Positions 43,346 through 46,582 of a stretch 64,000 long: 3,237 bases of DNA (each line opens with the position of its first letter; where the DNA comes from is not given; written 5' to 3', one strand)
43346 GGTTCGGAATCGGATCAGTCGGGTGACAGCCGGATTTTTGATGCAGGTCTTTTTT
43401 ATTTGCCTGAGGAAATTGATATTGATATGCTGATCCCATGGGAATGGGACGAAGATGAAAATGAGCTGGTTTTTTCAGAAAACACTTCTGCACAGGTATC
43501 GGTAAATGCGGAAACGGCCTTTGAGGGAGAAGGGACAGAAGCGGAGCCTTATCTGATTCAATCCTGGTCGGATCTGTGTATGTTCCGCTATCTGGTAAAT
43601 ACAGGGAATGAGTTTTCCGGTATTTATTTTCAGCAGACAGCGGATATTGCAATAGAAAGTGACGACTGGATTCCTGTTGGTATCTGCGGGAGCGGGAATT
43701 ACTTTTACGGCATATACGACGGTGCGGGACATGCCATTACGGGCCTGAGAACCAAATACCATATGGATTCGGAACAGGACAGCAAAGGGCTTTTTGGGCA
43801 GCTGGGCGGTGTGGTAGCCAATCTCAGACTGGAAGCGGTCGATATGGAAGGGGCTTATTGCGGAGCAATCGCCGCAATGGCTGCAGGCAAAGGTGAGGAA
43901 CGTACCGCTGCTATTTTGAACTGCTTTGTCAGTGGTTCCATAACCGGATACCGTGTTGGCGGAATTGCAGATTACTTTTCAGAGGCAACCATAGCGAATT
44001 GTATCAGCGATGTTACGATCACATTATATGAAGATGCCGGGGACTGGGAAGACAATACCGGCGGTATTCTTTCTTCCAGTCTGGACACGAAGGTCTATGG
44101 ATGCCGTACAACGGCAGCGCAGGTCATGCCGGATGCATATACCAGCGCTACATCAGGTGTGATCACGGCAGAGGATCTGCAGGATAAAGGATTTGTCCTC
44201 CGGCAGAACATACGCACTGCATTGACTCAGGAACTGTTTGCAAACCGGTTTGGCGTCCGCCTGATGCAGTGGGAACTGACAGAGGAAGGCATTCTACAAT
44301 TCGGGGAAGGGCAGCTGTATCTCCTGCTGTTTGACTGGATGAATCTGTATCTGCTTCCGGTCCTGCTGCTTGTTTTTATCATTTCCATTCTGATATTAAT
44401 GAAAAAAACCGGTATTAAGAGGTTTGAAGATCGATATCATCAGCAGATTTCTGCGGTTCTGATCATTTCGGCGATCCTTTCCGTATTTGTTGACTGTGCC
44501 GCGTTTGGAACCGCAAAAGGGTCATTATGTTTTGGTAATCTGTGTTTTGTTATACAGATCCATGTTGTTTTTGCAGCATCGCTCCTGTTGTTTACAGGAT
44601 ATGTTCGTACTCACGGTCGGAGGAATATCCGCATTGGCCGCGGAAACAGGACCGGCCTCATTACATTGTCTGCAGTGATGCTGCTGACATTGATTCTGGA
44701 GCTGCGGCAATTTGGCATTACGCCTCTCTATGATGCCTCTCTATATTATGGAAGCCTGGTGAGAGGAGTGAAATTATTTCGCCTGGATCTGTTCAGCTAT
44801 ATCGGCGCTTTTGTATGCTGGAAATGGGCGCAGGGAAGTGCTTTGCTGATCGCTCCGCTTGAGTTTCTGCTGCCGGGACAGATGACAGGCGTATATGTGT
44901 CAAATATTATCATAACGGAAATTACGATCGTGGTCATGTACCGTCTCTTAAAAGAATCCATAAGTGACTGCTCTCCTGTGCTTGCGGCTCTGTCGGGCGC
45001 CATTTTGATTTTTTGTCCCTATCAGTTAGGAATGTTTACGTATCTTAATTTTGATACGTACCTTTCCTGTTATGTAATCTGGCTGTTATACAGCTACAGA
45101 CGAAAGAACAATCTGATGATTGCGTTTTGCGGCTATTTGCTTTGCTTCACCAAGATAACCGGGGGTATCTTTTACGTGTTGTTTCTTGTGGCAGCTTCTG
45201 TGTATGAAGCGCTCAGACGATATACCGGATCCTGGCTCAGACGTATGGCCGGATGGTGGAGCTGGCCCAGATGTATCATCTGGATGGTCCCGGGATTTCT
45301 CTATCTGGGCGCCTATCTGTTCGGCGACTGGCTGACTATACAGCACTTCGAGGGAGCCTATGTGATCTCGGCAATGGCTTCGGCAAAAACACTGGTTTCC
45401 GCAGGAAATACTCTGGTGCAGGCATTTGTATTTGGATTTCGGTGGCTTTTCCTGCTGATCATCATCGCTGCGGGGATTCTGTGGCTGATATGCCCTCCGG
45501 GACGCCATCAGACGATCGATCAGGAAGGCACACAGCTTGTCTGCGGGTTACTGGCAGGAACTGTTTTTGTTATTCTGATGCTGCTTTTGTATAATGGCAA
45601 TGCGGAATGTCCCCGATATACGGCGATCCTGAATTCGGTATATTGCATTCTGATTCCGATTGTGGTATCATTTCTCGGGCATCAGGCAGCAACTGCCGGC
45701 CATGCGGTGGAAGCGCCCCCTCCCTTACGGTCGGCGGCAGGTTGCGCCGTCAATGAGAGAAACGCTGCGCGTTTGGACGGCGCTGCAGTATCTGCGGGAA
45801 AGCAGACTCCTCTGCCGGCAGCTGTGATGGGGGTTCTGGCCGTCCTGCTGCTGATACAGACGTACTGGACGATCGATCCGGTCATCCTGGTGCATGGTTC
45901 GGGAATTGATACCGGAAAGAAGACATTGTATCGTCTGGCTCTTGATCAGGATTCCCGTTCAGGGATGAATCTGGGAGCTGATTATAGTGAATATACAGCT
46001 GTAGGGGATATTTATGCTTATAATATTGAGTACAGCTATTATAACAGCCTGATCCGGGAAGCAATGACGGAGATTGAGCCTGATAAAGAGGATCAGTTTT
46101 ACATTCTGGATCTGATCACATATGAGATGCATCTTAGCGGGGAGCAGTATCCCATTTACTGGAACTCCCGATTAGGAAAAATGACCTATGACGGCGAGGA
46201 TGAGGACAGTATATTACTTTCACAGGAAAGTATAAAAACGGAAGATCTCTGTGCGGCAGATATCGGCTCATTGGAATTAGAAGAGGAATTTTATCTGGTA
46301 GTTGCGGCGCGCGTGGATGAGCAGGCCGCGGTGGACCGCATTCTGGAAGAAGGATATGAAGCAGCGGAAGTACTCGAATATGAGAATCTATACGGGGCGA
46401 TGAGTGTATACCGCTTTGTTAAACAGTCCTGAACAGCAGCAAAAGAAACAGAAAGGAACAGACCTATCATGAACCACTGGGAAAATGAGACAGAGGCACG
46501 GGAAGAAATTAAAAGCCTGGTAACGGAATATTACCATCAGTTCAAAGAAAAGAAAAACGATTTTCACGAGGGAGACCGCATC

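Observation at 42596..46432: Four paralogous GLUG-like extracellular modules grafted onto GT-C and SGNH membrane enzymes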

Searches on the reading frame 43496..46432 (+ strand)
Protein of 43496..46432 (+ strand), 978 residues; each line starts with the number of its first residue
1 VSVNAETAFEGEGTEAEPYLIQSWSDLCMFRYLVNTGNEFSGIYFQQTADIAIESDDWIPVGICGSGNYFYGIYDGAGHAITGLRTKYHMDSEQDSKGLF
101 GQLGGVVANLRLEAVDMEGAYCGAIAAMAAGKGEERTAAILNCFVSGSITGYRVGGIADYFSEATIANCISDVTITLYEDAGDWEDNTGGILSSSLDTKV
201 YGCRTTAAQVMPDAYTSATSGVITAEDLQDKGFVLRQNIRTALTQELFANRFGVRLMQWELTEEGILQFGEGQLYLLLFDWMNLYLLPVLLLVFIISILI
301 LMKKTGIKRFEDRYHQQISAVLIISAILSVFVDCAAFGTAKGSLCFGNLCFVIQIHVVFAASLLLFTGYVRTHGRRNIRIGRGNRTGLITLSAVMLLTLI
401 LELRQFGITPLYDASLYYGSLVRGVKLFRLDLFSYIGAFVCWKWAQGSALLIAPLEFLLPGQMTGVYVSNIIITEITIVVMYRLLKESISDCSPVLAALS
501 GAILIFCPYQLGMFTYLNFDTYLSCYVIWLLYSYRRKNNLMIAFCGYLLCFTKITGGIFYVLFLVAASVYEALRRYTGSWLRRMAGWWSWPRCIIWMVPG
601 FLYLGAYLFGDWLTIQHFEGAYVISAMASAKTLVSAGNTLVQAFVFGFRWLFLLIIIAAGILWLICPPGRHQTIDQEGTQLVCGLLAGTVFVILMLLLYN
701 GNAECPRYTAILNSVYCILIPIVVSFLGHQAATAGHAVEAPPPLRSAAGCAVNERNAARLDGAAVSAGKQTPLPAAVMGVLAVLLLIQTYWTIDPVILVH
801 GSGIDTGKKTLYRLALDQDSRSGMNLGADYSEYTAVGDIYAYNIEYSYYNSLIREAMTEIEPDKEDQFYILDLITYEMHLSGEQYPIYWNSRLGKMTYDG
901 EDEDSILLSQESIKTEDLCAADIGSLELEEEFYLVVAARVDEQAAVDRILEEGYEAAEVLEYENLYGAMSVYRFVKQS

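Call 44: predict_structure(alignment_id=A2)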
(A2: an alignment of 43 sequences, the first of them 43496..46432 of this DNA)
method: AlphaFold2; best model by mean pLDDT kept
length: 978 residues; sequences in the alignment: 43
mean_pLDDT: 89.8   pTM: 0.91
mean pLDDT of the five models: 89.8, 89.1, 89.0, 88.5, 87.2
residues with pLDDT >= 90: 723; 70-90: 175; 50-70: 49; < 50: 31
segments of 3 or more residues with pLDDT < 50: 1-5, 745-768
pLDDT, mean of each block of 10 residues (from residue 1): 55 95 97 95 96 94 93 97 94 86 96 96 95 76 98 95 94 91 79 89 94 73 95 96 97 96 93 96 97 97 95 95 98 96 95 98 96 73 81 97 90 86 94 94 87 95 93 97 95 93 95 88 97 97 98 94 97 94 94 96 91 84 61 88 91 91 81 85 96 89 74 95 90 73 48 42 48 92 95 89 91 86 84 83 90 96 95 92 90 93 93 96 92 97 97 96 97 93
secondary structure, 60 per line:
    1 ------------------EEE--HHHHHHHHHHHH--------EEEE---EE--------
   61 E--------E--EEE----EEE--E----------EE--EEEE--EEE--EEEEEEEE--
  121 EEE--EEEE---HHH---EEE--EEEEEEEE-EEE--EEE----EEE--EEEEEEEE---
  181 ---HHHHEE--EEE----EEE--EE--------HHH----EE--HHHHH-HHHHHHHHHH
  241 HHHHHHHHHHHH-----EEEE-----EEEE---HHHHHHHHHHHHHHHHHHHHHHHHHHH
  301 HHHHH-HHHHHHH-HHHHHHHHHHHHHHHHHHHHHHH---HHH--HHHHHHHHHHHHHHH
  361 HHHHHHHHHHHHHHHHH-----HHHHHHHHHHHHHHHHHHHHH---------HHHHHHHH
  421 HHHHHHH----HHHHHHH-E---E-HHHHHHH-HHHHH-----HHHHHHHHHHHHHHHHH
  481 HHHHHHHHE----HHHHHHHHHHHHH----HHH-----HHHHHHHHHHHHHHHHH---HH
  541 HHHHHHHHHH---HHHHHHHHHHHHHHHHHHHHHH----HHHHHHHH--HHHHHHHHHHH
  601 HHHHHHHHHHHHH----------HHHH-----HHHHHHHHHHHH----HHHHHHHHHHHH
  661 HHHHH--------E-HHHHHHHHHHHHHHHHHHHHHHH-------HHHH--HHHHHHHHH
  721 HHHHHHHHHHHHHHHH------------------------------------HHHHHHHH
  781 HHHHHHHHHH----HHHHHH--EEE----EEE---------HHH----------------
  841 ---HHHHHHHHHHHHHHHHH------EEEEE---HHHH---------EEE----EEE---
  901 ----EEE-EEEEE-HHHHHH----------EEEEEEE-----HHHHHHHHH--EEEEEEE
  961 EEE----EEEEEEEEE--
elements in order (helices of 4 or more, strands of 3 or more residues): E19-21 H24-35 E44-47 E73-75 E80-82 E100-103 E106-108 E111-118 E121-123 E126-129 E139-141 E144-151 E153-155 E158-160 E165-167 E170-177 H184-187 E192-194 E199-201 H225-229 H231-252 E258-261 E267-270 H274-305 H307-313 H315-337 H346-377 H383-403 H413-427 H432-438 H446-452 H454-458 H464-488 H494-506 H519-535 H539-550 H554-575 H580-587 H590-613 H624-627 H633-644 H649-665 H676-698 H706-709 H712-736 H773-790 H795-800 E803-805 E810-812 H844-860 E867-871 H875-878 E888-890 E895-897 E905-907 E909-913 H915-920 E931-937 H943-951 E954-963 E968-976

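Call 48: fold_search(model_id=the predicted structure, library=pdb)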
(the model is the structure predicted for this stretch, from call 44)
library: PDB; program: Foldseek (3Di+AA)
matches with E <= 10: 403; with E <= 0.001: 7
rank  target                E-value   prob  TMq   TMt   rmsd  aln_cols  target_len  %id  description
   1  3n6z                  3.1e-06  1.00  0.19  0.47   7.2       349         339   19  Crystal structure of a putative immunoglobulin A1 protease (BACOVA_03286) from Bacteroides ovatus at 1.30 A resolution (released 2010-07-21)
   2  9s6u_A                7.0e-05  1.00  0.31  0.49   9.7       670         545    9  Ternary cryo-EM structure of human ALG9 with Dol25-PP-GlcNAc2Man8, Dol25-P-Man and Fab (released 2026-03-18)
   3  9s6s_A                7.4e-05  1.00  0.30  0.48   9.6       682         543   10  Ternary cryo-EM structure of human ALG9 with Dol25-PP-GlcNAc2Man6, Dol25-P-Man and Fab (released 2026-03-18)
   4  5f15                  1.6e-04  1.00  0.28  0.44  15.4       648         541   10  Crystal Structure of ArnT from Cupriavidus metallidurans bound to Undecaprenyl phosphate (released 2016-02-17)
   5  9s6t_A                2.0e-04  1.00  0.29  0.52   9.6       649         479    9  Ternary cryo-EM structure of chicken ALG12 with Dol25-PP-GlcNAc2Man7, Dol25-P-Man, and Fab (released 2026-03-18)
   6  5ezm                  2.7e-04  1.00  0.28  0.46  15.0       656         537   12  Crystal Structure of ArnT from Cupriavidus metallidurans in the apo state (released 2016-02-17)
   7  9i5k_A                7.6e-04  1.00  0.29  0.53   6.2       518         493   11  Structure of the Chaetomium thermophilum Pmt4 homodimer (C2 symmetry) (released 2025-12-24)
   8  7e9s_A                1.7e-03  1.00  0.23  0.26  14.2       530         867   10  Archaeal oligosaccharyltransferase AglB from Archaeoglobus fulgidus in complex with an inhibitory peptide and a dolich (released 2021-09-08)
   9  7bx8_A                1.9e-03  1.00  0.22  0.21   8.6       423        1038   14  Mycobacterium smegmatis arabinosyltransferase complex EmbB2-AcpM2 in symmetric "resting state" (released 2020-05-27)
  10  7bvc_B                4.4e-03  1.00  0.26  0.24   7.6       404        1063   12  Cryo-EM structure of Mycobacterium smegmatis arabinosyltransferase EmbA-EmbB-AcpM2 in complex with ethambutol (released 2020-04-29)
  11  6x0o                  8.3e-03  0.99  0.23  0.22  17.2       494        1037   12  Single-Particle Cryo-EM Structure of Arabinosyltransferase EmbB from Mycobacterium smegmatis (released 2020-06-10)
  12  6w98_A                8.3e-03  0.97  0.25  0.20  11.3       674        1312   12  Single-Particle Cryo-EM Structure of Arabinofuranosyltransferase AftD from Mycobacteria (released 2020-05-13)
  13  7bwr_A                1.2e-02  1.00  0.24  0.23   8.1       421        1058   12  Mycobacterium smegmatis arabinosyltransferase complex EmbB2-AcpM2 in substrate DPA bound asymmetric "active state" (released 2020-05-27)
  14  9i5l_A                2.1e-02  1.00  0.18  0.25   5.2       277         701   14  Structure of the Chaetomium thermophilum Pmt4 homodimer (C1 symmetry) (released 2025-12-24)
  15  8if8_B                2.5e-02  0.82  0.23  0.33  15.5       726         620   10  Arabinosyltransferase AftA (released 2023-05-31)
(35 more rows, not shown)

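Call 54: find_related_loci(query=A2, collection=genome_contigs, flank=10000)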
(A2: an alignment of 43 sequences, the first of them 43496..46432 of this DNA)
Query A2 (978 aa) in genome_contigs; peptide patterns used: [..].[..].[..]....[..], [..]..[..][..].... (x = any residue, [..] = any of these).
24 stretches matched a pattern; 12 encode a relative of the query (tblastn E <= 1e-3); 12 distinct loci.
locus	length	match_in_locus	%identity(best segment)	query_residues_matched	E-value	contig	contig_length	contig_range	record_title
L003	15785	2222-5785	73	1-976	0e+0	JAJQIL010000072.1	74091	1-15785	MAG: Lachnospiraceae bacterium isolate U.9_8 NODE_51_length_74091_cov_21.971852, whole genome shotgun sequence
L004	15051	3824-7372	47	1-974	0e+0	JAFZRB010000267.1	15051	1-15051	MAG: Clostridia bacterium isolate RGIG8020 Water_buffalos_Rumen-1__c777749, whole genome shotgun sequence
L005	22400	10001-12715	35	1-973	3e-164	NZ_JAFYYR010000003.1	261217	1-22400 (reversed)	MAG: Pseudobutyrivibrio sp. isolate RGIG7542 Water_buffalos_Omasum-1__c37800, whole genome shotgun sequence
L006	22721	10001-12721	34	1-976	5e-163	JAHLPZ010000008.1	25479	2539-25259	Eubacterium sp. MSJ-21 M21_ctg008, whole genome shotgun sequence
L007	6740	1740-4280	31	5-976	6e-157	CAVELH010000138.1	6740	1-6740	bacterium isolate G02649-L1_cleanbin_000031 genome assembly, contig: Spades_G02649-L1_contig_7718, whole genome shotgun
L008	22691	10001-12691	34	6-975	9e-149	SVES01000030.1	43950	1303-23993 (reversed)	MAG: Pseudobutyrivibrio ruminis isolate SIG312 NODE_1060_length_43950_cov_11.579286, whole genome shotgun sequence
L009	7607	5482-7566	39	9-727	8e-148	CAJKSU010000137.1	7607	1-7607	MAG TPA_asm: uncultured Clostridiales bacterium isolate ERR1430441-bin.17 genome assembly, contig: NODE_9143_length_7607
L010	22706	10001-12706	33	11-978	1e-142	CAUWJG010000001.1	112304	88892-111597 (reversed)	MAG: uncultured Collinsella sp. isolate SRS17165166__bin2 genome assembly, contig: SRS17165166_NODE_43_length_112304_cov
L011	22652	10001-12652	30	1-977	3e-133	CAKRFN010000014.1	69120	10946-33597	MAG: uncultured Eubacterium sp. isolate REFINED_METABAT215_TOP10_CONTIGS_1500_ASSEMBLY_K77_MERGED__Hadza_MoBio_hadza-I-L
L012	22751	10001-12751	34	1-978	1e-164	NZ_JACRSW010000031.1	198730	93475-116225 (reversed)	Jutongia hominis strain BX3 BX3_ctg009, whole genome shotgun sequence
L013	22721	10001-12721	34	1-976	1e-167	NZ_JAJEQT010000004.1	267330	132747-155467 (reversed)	Coprococcus hominis (ex Arizal et al. 2022) strain CLA-AA-H212 NODE_4_length_267330_cov_38.635551, whole genome shotgun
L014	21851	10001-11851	29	307-974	1e-81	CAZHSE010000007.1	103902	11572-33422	MAG TPA_asm: uncultured Bacteroides sp. isolate SRP287540_co2_26 genome assembly, contig: NODE_82_length_103902_cov_26.6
